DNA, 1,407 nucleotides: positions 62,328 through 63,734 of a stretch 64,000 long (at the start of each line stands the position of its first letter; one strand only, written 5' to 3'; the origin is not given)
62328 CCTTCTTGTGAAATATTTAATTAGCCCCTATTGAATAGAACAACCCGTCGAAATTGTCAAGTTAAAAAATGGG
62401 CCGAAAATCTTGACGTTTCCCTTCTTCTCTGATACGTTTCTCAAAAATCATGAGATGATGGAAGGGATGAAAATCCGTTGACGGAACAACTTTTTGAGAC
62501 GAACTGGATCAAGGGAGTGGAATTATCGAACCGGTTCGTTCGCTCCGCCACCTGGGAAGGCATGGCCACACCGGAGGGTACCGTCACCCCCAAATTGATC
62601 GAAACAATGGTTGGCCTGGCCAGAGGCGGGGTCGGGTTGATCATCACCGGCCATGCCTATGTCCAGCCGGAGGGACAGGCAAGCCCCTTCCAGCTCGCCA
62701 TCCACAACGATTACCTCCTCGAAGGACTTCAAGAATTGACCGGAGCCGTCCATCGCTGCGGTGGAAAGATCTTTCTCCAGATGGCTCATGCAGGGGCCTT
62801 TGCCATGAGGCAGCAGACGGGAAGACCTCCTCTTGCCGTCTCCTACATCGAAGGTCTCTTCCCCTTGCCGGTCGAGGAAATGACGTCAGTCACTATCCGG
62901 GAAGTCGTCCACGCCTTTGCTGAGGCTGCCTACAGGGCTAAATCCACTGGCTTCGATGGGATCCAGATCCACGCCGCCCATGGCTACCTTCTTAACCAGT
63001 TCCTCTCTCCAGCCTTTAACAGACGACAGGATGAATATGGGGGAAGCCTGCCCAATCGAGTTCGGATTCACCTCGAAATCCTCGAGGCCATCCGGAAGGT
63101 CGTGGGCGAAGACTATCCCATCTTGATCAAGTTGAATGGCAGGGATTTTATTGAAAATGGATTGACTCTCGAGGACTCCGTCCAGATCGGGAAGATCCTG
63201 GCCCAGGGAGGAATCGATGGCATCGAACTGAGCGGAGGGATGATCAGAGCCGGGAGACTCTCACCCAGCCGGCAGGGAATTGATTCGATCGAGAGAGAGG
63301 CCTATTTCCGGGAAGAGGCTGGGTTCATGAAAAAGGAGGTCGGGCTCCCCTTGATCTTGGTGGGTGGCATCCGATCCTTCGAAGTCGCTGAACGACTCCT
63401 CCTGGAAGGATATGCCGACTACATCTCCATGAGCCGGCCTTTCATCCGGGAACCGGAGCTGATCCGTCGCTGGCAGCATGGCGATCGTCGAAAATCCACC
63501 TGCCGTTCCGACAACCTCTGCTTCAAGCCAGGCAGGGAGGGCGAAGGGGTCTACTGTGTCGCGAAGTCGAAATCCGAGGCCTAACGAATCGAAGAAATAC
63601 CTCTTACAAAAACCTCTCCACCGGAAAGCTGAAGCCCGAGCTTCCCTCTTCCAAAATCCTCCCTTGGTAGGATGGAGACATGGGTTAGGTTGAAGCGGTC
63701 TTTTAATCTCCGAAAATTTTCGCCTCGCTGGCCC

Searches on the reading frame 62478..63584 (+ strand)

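Call 5: search_protein_families(library=pfam, proteins=[window:62478-63584:+], max_evalue=0.01)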
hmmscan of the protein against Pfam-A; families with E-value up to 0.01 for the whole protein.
window:62478-63584:+ (368 aa): 3 families
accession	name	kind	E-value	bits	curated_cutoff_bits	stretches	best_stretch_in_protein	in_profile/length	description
PF00724.26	Oxidored_FMN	-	5.3e-63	213.8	27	1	5-335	2-338/342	NADH:flavin oxidoreductase / NADH oxidase family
PF01207.24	Dus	-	0.0015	18.1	20.4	0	183-335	95-229/311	Dihydrouridine synthase (Dus)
PF00977.27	His_biosynth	-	0.0018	18.2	23.6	1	285-334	69-117/228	Histidine biosynthesis protein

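Call 65: search_protein_families(library=ncbifam, proteins=[window:62478-63584:+], max_evalue=1e-10)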
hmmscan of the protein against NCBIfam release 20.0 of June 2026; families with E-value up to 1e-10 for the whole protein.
window:62478-63584:+ (368 aa): 8 families
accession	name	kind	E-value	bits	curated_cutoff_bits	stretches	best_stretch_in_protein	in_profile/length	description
NF041087.1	bile_acid_BaiCD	equivalog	6.5e-68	229.4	825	1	3-338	2-334/642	bile acid Fe-S flavoenzyme BaiCD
NF010047.0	PRK13523.1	equivalog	1.2e-63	215.2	431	1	1-329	1-317/339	NADPH dehydrogenase NamA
TIGR03997.1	mycofact_OYE_2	equivalog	9.4e-63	212.6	793.15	1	6-343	3-339/645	mycofactocin system FadH/OYE family oxidoreductase 2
NF006101.0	PRK08255.1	equivalog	1e-48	166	1078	1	4-327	398-725/768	bifunctional salicylyl-CoA 5-hydroxylase/oxidoreductase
NF045592.1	bili_reduct_N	equivalog_domain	4.4e-39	134.6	425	1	9-361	6-361/363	bilirubin reductase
NF045599.1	bili_reduct_long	exception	1.2e-38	132.8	750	1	9-342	5-342/641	bilirubin reductase, long form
NF007899.0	PRK10605.1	subfamily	8.8e-31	107.5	403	1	138-335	155-340/365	N-ethylmaleimide reductase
TIGR03996.1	mycofact_OYE_1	hypoth_equivalog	5.9e-24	84.5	627.9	1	48-349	44-339/633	mycofactocin system FadH/OYE family oxidoreductase 1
